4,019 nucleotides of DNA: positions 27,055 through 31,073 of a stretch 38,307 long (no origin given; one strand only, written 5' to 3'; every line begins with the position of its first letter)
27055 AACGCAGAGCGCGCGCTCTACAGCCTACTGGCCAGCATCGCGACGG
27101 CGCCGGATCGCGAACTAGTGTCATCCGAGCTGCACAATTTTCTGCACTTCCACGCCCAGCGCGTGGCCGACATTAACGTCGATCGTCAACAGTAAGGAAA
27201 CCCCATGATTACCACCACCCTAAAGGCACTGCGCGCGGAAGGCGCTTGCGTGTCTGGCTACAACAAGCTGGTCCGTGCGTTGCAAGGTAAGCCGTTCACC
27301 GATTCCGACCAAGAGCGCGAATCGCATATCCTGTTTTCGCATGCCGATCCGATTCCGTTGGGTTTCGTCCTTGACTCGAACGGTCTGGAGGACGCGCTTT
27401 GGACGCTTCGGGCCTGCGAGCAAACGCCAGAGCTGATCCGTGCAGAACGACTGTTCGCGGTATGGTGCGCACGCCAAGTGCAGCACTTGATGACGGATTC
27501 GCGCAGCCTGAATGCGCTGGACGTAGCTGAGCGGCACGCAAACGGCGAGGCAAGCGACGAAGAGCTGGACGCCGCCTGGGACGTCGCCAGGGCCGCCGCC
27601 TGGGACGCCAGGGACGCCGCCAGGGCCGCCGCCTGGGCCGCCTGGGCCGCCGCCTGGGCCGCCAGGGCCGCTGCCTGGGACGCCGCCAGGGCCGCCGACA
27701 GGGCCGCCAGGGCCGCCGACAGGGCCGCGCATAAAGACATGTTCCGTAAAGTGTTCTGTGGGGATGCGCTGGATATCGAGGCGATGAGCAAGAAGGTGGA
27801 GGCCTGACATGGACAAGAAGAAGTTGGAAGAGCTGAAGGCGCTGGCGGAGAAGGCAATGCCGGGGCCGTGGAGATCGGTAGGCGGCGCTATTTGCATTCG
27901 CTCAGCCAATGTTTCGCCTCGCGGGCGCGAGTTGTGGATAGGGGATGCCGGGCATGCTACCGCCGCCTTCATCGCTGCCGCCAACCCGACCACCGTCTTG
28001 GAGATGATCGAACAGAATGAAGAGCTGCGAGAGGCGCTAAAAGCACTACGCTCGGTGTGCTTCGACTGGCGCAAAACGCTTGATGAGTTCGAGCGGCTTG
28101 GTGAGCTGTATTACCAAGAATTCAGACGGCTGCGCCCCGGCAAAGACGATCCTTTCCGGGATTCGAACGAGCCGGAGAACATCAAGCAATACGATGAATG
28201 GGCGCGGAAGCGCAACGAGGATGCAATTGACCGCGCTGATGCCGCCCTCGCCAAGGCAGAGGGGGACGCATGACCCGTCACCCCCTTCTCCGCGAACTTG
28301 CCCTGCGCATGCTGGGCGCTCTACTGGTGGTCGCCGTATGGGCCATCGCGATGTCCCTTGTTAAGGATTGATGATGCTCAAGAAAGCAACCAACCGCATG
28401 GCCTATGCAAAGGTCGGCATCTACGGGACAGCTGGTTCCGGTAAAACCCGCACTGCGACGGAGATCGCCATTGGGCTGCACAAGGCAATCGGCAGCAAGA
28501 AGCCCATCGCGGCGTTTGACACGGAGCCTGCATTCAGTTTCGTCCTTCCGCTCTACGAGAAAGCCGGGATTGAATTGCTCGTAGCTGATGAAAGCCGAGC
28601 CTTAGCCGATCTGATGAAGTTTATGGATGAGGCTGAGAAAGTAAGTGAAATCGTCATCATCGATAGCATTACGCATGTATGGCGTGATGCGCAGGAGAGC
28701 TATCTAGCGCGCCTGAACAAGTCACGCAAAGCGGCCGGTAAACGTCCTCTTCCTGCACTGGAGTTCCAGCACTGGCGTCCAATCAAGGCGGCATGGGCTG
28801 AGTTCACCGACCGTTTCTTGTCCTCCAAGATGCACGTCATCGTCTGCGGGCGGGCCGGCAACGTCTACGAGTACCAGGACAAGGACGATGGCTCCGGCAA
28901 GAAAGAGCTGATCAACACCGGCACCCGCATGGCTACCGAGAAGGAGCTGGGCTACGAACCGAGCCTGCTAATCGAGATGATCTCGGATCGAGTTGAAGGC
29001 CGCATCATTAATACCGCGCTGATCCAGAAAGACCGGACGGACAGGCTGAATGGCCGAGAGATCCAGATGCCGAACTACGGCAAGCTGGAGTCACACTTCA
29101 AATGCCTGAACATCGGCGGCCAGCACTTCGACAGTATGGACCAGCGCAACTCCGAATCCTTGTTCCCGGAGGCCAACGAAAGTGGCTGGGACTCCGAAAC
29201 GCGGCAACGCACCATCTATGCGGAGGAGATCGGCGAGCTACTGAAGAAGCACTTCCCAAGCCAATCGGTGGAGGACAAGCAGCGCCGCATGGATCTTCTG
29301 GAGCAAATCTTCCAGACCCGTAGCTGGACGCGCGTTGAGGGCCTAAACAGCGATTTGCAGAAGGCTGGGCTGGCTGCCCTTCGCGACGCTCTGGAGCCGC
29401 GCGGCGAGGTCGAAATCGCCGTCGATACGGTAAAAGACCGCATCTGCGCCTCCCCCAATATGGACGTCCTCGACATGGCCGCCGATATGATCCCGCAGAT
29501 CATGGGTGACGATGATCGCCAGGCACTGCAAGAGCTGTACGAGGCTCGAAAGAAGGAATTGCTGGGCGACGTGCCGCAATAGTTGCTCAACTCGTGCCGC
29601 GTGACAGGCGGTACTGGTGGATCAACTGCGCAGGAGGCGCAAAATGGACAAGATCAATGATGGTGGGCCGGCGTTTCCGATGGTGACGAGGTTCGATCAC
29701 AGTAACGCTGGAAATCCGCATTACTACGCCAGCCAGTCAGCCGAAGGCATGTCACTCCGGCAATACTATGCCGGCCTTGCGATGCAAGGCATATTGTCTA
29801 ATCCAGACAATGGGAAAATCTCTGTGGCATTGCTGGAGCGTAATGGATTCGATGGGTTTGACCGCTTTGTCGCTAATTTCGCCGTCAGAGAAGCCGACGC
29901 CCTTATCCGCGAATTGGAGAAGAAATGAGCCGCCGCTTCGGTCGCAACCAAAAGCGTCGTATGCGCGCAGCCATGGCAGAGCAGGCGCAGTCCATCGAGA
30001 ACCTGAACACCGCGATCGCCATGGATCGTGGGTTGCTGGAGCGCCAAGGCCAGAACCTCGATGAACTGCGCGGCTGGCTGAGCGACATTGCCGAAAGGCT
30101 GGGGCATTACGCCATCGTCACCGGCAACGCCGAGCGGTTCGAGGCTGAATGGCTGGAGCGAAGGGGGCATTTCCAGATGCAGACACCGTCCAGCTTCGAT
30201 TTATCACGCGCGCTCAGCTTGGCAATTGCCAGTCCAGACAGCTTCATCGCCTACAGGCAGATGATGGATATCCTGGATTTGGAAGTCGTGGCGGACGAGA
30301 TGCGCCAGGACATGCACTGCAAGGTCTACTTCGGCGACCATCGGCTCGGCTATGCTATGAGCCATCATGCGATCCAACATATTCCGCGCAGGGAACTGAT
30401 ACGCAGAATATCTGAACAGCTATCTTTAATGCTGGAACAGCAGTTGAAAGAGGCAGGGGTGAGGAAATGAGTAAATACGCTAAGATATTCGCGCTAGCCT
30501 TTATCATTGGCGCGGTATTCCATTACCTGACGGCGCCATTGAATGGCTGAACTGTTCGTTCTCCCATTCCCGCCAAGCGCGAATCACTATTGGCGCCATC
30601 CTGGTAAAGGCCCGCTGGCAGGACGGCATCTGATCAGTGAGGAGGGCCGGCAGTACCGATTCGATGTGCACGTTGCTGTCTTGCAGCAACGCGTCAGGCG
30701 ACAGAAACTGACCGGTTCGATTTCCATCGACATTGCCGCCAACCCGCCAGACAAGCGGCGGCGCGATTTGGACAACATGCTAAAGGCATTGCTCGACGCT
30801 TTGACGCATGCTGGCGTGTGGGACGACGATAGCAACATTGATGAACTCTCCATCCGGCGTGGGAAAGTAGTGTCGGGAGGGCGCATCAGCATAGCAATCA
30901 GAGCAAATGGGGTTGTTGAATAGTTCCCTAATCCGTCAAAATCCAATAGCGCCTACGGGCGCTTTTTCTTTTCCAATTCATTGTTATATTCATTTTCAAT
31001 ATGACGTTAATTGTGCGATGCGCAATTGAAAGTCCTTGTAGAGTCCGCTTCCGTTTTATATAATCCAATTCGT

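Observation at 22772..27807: Near-identical paralogous genes in inverted orientation bracket the divergent-promoter region: possible invertible 3.7 kb segment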

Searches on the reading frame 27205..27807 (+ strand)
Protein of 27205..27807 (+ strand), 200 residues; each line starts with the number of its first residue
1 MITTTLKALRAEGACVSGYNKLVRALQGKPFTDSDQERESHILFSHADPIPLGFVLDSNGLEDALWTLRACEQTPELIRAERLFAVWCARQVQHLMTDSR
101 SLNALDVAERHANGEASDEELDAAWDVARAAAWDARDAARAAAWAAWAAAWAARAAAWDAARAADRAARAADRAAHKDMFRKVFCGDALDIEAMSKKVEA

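Call 3: search_protein_families(library=pfam, proteins=[window:27205-27807:+], max_evalue=0.01)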
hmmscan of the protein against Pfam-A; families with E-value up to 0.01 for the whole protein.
window:27205-27807:+ (200 aa): 0 families

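Call 25: find_related_loci(query=A2, collection=viral_contigs, flank=10000)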
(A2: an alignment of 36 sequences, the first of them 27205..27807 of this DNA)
Query A2 (200 aa) in viral_contigs; peptide patterns used: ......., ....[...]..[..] (x = any residue, [..] = any of these).
535 stretches matched a pattern; 462 encode a relative of the query (tblastn E <= 1e-3); the best 80 are kept; 80 distinct loci.
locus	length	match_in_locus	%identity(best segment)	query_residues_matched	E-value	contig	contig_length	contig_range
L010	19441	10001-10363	74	1-121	3e-59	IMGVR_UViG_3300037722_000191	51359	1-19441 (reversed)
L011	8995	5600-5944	78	7-121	5e-59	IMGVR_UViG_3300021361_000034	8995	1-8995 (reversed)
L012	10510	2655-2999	78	7-121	5e-59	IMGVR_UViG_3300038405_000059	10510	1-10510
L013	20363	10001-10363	74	1-121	6e-59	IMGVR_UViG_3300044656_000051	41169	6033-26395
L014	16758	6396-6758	71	1-121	8e-57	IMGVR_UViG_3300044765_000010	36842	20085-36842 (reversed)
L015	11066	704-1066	71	1-121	6e-57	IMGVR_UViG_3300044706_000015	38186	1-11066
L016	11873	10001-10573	58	1-194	7e-55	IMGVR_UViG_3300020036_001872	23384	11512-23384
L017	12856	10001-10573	58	1-194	7e-55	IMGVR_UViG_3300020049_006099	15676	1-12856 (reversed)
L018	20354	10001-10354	70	1-118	3e-54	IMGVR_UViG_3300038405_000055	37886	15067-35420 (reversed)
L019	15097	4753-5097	68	4-121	2e-45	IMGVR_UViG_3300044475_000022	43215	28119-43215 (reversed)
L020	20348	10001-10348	64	2-120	8e-45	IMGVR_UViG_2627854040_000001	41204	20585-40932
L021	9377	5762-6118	61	2-121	6e-43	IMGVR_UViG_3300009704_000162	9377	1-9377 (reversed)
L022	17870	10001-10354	61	2-122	6e-43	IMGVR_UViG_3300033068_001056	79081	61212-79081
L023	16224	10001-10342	62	4-120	7e-43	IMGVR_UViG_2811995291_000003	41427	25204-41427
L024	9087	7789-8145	61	2-121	6e-43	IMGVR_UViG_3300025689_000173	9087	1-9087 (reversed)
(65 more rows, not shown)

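Call 26: find_related_loci(query=A2, collection=genome_contigs, flank=10000)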
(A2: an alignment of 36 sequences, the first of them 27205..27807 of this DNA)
Query A2 (200 aa) in genome_contigs; peptide patterns used: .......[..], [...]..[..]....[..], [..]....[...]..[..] (x = any residue, [..] = any of these).
433 stretches matched a pattern; 44 encode a relative of the query (tblastn E <= 1e-3); 44 distinct loci.
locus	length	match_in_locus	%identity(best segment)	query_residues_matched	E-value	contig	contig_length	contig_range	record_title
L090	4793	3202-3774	58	1-194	4e-55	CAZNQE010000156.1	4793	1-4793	MAG TPA_asm: uncultured Polaromonas sp. isolate binchicken_co328_86 genome assembly, contig: NODE_16429_length_4793_cov_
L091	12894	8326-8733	57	2-132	2e-42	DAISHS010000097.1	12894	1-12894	MAG TPA_asm: Chloroflexota bacterium isolate CTOTU1896 NODE_450_length_12894_cov_5.758081, whole genome shotgun sequence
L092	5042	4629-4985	59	2-121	4e-42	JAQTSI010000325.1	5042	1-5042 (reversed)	MAG: Methylococcaceae bacterium isolate STB_183 NODE_53639_length_5042_cov_2.557681_Sandtown_B, whole genome shotgun seq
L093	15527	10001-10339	59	3-121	8e-39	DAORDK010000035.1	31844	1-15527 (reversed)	MAG TPA_asm: Rhodocyclaceae bacterium isolate AMR_MDS_0882 NODE_752_length_31844_cov_7.518355, whole genome shotgun sequ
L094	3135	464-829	56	1-142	2e-33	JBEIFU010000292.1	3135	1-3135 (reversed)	MAG: Alphaproteobacteria bacterium isolate Sample-102-S76-bin-10 Sample_102_S76-bin_10-k141_1183388, whole genome shotgu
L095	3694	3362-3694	55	2-129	2e-31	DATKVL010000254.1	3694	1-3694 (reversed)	MAG TPA_asm: Dehalococcoidia bacterium isolate SMAG_U14132 k141_3402203, whole genome shotgun sequence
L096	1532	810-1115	55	3-121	1e-30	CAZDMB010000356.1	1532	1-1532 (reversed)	MAG TPA_asm: uncultured Planctomycetales bacterium isolate SRP342105_co1_226 genome assembly, contig: NODE_148270_length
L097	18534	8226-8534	55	2-121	3e-30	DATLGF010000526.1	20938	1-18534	MAG TPA_asm: Noviherbaspirillum sp. isolate SMAG_U13607 k141_125109, whole genome shotgun sequence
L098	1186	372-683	50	1-121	1e-30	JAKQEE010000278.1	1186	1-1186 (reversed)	MAG: Pseudomonadota bacterium isolate USDE_maxbin.087_sub k141_1316779, whole genome shotgun sequence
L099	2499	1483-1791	53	2-121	3e-29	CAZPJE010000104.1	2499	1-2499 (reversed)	MAG TPA_asm: uncultured Steroidobacteraceae bacterium isolate binchicken_co255_207 genome assembly, contig: k141_5451259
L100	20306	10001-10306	53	2-120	1e-28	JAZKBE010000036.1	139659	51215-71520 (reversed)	MAG: Pseudomonadota bacterium isolate ADI_H3L2_1_122_18_3-bin065_1 ADIH3L21_B065_1_000000000036, whole genome shotgun se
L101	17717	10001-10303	50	4-121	8e-29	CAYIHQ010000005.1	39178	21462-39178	MAG TPA_asm: uncultured Ignavibacteriaceae bacterium isolate ERP119705_co22_105 genome assembly, contig: NODE_791_length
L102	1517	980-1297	51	2-124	1e-28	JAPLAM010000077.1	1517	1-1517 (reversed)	MAG: Arthrobacter sp. isolate LacPavin_0419_WC70S_MAG_67_16 LacPavin_0419_WC70S_scaffold_612744, whole genome shotgun se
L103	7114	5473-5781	48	2-121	5e-28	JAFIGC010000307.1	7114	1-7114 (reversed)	MAG: Verrucomicrobia bacterium isolate BM_Day0_Bin.15 NODE_1375_length_7114_cov_8.987392, whole genome shotgun sequence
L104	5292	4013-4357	52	1-132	5e-28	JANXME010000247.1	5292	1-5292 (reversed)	MAG: Actinomycetes bacterium isolate 336R_concoct_83_sub 336R_k141_457817, whole genome shotgun sequence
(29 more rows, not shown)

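Call 30: search_solved_structures(query=A2, max_evalue=1)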
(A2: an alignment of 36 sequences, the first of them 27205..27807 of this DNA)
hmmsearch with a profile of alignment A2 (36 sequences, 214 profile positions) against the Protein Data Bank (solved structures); distinct sequences matched with E-value up to 1: 0.

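Call 33: search_protein_families(library=padloc, proteins=[window:27205-27807:+], max_evalue=0.01)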
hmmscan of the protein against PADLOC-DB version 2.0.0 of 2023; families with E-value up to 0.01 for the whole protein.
window:27205-27807:+ (200 aa): 0 families

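Call 34: search_protein_families(library=ncbifam, proteins=[window:27205-27807:+], max_evalue=0.01)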
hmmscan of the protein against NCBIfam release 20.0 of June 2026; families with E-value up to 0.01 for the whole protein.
window:27205-27807:+ (200 aa): 0 families

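Call 36: predict_structure(alignment_id=A2)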
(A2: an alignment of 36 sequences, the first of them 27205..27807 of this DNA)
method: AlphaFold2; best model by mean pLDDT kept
length: 200 residues; sequences in the alignment: 36
mean_pLDDT: 90.2   pTM: 0.79
mean pLDDT of the five models: 90.2, 87.9, 86.5, 86.4, 84.1
residues with pLDDT >= 90: 138; 70-90: 52; 50-70: 10; < 50: 0
segments of 3 or more residues with pLDDT < 50: none
pLDDT, mean of each block of 10 residues (from residue 1): 95 90 97 93 94 97 95 95 94 92 95 95 93 88 77 69 83 92 94 76
secondary structure, 60 per line:
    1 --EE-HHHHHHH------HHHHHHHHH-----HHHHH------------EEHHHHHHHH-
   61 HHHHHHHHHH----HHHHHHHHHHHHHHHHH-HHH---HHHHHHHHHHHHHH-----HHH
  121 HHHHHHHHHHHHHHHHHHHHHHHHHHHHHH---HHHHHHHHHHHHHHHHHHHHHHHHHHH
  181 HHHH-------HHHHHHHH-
elements in order: H6-12 H19-27 H33-37 H52-59 H61-70 H75-91 H99-112 H118-150 H154-184 H192-199

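Call 39: fold_search(model_id=the predicted structure, library=pdb)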
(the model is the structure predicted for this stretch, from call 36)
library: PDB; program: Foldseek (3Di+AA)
matches with E <= 10: 8; with E <= 0.001: 0
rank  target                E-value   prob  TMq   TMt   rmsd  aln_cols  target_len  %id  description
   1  6hu8                  3.0e+00  0.04  0.13  0.10  15.1       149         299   13  Apo form of the competence regulator ComR from Streptococcus vestibularis (released 2019-10-23)
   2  6qer_C                5.1e+00  0.06  0.19  0.13  15.7       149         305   13  Apo Form Of ComR From S. Thermophilus in space group C2 (released 2019-02-20)
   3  5juf                  5.4e+00  0.02  0.13  0.10  14.9       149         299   13  Crystal structure of the apo form of ComR from S. thermophilus. (released 2016-10-26)
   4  9izd_A                6.0e+00  0.05  0.13  0.10  14.5        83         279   17  Cryo-EM structure of human HCAR1-Gi complex with CHBA (released 2025-04-02)
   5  8gji_A                6.3e+00  0.02  0.14  0.16  14.7       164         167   13  De novo design of high-affinity protein binders to bioactive helical peptides (released 2024-01-10)
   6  9k5p_C                8.2e+00  0.12  0.19  0.37   6.4        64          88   20  Crystal structure of designed zinc-induced homotrimer C3-Zn2-HEHE-19 (released 2025-10-22)
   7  8jdh_B                8.7e+00  0.04  0.18  0.23   9.3       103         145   19  Crystal structure of anti-CRISPR AcrIF25 (released 2024-05-29)
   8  5eu0_B                9.1e+00  0.12  0.18  0.49   3.6        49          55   26  FIC domain of Bep1 from Bartonella rochalimae in complex with BiaA (released 2017-03-01)
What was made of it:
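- On Imm5 / Imm5_like immunity proteins (PF14423 / PF21805): There was no significant PDB match (calls 30, 39).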

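Call 40: fold_search(model_id=the predicted structure, library=viral)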
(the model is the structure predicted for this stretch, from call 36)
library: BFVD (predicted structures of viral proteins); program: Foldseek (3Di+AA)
matches with E <= 10: 24; with E <= 0.001: 2
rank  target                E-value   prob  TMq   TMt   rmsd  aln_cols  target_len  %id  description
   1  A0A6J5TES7            1.4e-07  1.00  0.53  0.46  30.5       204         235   43  Uncharacterized protein [uncultured Caudovirales phage]
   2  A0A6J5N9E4            3.9e-04  1.00  0.42  0.45   7.3       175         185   44  Uncharacterized protein [uncultured Caudovirales phage]
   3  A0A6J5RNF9            8.5e-03  1.00  0.47  0.46   3.4       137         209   25  Imm-5-like domain-containing protein [uncultured Caudovirales phage]
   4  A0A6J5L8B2            1.0e-01  1.00  0.38  0.45   5.7       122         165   26  Uncharacterized protein [uncultured Caudovirales phage]
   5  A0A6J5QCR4            2.7e-01  0.47  0.32  0.28  10.8       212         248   25  Uncharacterized protein [uncultured Caudovirales phage]
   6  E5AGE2                3.0e-01  0.77  0.17  0.34  25.9       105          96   50  (no name in the UniProt tables at hand)
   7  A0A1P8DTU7            3.5e-01  0.85  0.42  0.54  10.0       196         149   22  (no name in the UniProt tables at hand)
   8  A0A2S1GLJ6            3.5e-01  0.80  0.33  0.31   9.9       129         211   22  (no name in the UniProt tables at hand)
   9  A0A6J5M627            3.7e-01  0.99  0.38  0.26   2.6        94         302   29  Uncharacterized protein [uncultured Caudovirales phage]
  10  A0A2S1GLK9            5.9e-01  0.87  0.36  0.39   4.6       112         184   22  (no name in the UniProt tables at hand)
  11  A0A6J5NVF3            3.3e+00  0.13  0.22  0.15   6.9        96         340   23  Uncharacterized protein [uncultured Caudovirales phage]
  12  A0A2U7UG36            5.3e+00  0.07  0.21  0.11  18.6       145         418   19  Uncharacterized protein [Pandoravirus macleodensis]
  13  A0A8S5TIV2            5.8e+00  0.02  0.16  0.18  15.2       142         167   12  Uncharacterized protein [Myoviridae sp. ct9dX1]
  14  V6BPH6                6.5e+00  0.06  0.19  0.09   7.0        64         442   20  Uncharacterized protein [Zamilon virus]
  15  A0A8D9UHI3            6.5e+00  0.04  0.18  0.07  21.8       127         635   20  Prohead protease [Bacteriophage sp.]
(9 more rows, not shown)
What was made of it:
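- On Imm5 / Imm5_like immunity proteins (PF14423 / PF21805): Foldseek against BFVD found A0A6J5RNF9, an 'Imm-5-like domain-containing protein': E 8.5e-3, TM 0.47, rmsd 3.4 over 137 columns, 25% identity (call 40).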

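Call 41: search_protein_families(library=pfam, alignment_id=A2, max_evalue=1)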
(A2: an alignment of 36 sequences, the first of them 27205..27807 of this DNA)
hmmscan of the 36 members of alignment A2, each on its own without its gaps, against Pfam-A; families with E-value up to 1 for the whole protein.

A. member 1, window:27205-27807:+ (200 aa): 0 families

B. families by the number of members that match (of 36 scanned): 9 families
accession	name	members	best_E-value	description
PF00433.29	Pkinase_C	2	0.31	Protein kinase C terminal domain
PF15914.10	FAM193_C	1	0.08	FAM193 family C-terminal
PF11066.14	DUF2867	1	0.13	Protein of unknown function (DUF2867)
PF18805.7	LRR_10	1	0.16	Leucine-rich repeat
PF06058.19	DCP1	1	0.19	Dcp1-like decapping family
PF17042.10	NBD_C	1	0.22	Nucleotide-binding C-terminal domain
PF11290.13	DUF3090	1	0.3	Protein of unknown function (DUF3090)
PF21805.3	Imm5_like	1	0.51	Imm-5 like putative immunity protein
PF09829.14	DUF2057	1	0.67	Uncharacterized protein conserved in bacteria (DUF2057)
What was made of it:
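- On Imm5 / Imm5_like immunity proteins (PF14423 / PF21805): Only 1 of 36 family members touched PF21805, at E=0.51 (call 41).
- Tried and rejected: No match in Pfam, NCBIfam or PADLOC (calls 3, 33, 34, 41), none in the PDB by sequence (call 30) and no significant fold match in the PDB (call 39).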

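Call 75: find_related_loci(query=A2, collection=metagenome_contigs, flank=10000)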
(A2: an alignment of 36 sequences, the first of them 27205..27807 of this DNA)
Query A2 (200 aa) in metagenome_contigs; peptide patterns used: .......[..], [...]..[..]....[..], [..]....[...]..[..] (x = any residue, [..] = any of these).
600 stretches matched a pattern (row limit reached: there are more); 449 encode a relative of the query (tblastn E <= 1e-3); the best 80 are kept; 80 distinct loci.
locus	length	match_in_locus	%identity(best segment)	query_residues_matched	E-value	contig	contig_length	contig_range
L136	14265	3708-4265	58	2-194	2e-64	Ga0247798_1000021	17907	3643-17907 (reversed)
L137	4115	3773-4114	76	1-114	9e-58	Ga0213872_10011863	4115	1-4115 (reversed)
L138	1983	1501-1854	64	1-121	3e-52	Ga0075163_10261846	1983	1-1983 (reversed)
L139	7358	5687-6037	63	2-121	2e-45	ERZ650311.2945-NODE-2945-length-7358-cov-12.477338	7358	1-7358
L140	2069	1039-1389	63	2-121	1e-45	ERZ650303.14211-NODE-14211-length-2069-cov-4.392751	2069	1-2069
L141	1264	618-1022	59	4-133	3e-46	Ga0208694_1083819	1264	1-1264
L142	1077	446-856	59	2-133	9e-47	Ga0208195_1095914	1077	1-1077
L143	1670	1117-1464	63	4-122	7e-44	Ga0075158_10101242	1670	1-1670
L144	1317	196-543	63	4-122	1e-44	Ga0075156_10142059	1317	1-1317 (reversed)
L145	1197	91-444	61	3-121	6e-45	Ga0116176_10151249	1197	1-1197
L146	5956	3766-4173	57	2-132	2e-42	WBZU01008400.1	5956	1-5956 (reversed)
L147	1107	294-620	63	4-115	4e-43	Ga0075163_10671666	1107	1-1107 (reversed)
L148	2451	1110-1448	58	4-119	1e-39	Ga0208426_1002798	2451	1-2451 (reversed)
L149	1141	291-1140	43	2-191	9e-40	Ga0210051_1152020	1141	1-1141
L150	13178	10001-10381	57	1-127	5e-41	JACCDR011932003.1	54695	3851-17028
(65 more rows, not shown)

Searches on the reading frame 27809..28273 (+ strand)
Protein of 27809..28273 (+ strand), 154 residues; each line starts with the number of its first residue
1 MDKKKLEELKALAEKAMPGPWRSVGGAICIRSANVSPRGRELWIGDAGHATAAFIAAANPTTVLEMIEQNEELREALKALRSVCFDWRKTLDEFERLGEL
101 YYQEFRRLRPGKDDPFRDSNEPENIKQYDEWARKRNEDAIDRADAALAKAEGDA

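Call 3: search_protein_families(library=pfam, proteins=[window:27809-28273:+], max_evalue=0.01)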
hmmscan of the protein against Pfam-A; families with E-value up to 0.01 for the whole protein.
window:27809-28273:+ (154 aa): 1 family
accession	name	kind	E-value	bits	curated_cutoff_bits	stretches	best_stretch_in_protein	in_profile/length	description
PF13935.11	Ead_Ea22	-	5.7e-08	33.9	27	1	8-99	7-105/139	Ead/Ea22-like protein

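Call 52: find_encoding_contigs(protein=window:27809-28273:+, flank=6000, max_places=10)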
Protein window:27809-28273:+ (154 aa): no gene with exactly this product is on record in the collection.

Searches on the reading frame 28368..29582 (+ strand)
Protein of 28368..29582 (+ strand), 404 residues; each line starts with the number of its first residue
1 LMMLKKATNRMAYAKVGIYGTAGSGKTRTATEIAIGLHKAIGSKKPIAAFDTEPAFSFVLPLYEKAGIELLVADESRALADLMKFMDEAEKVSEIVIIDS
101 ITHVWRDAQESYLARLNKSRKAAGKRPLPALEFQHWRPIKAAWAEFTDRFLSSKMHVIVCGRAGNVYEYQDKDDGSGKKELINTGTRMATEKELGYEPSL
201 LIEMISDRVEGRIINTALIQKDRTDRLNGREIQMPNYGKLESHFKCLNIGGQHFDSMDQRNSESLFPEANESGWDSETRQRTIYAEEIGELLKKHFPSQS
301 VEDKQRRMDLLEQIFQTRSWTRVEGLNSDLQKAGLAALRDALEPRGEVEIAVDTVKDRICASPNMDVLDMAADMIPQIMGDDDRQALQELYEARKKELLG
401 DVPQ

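Call 14: search_protein_families(library=phrogs, proteins=[window:28368-29582:+], max_evalue=0.001)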
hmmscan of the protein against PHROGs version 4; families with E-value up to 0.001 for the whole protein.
window:28368-29582:+ (404 aa): 2 families
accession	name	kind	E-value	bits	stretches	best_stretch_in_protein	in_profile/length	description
phrog_1366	-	unknown function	2.3e-44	153.2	1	1-293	2-278/307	-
phrog_124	-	DNA, RNA and nucleotide metabolism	5.6e-10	40.1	1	1-232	26-242/382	Sak4-like ssDNA annealing protein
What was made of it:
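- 28368..29582 (+): Sak4-like (AAA_24) recombinase/annealase, downstream of the right paralog. phrog_1366 at 2e-44 and phrog_124 'Sak4-like' at 5.6e-10 (call 14).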

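Call 64: search_protein_families(library=pfam, proteins=[window:28368-29582:+], max_evalue=0.01)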
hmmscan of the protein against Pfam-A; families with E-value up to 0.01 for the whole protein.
window:28368-29582:+ (404 aa): 1 family
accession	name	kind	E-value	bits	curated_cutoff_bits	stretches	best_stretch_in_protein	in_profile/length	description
PF13479.12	AAA_24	-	5.6e-11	43.1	27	1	14-216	3-183/195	AAA domain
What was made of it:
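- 28368..29582 (+): PF13479 at 5.6e-11 (call 64).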

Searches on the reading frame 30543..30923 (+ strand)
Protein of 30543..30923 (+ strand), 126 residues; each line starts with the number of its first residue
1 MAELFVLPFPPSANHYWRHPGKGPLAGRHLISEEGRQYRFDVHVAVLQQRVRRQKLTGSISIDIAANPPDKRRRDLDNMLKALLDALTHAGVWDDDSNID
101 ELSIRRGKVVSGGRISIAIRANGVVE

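Call 64: search_protein_families(library=pfam, proteins=[window:30543-30923:+], max_evalue=0.01)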
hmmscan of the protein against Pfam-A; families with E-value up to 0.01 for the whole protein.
window:30543-30923:+ (126 aa): 1 family
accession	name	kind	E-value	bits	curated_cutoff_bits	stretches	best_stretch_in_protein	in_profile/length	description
PF05866.16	RusA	-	2.2e-17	64.2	22.8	1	8-120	1-124/124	Endodeoxyribonuclease RusA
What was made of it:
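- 30543..30923 (+): RusA Holliday-junction resolvase. PF05866 at 2.2e-17 (call 64).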
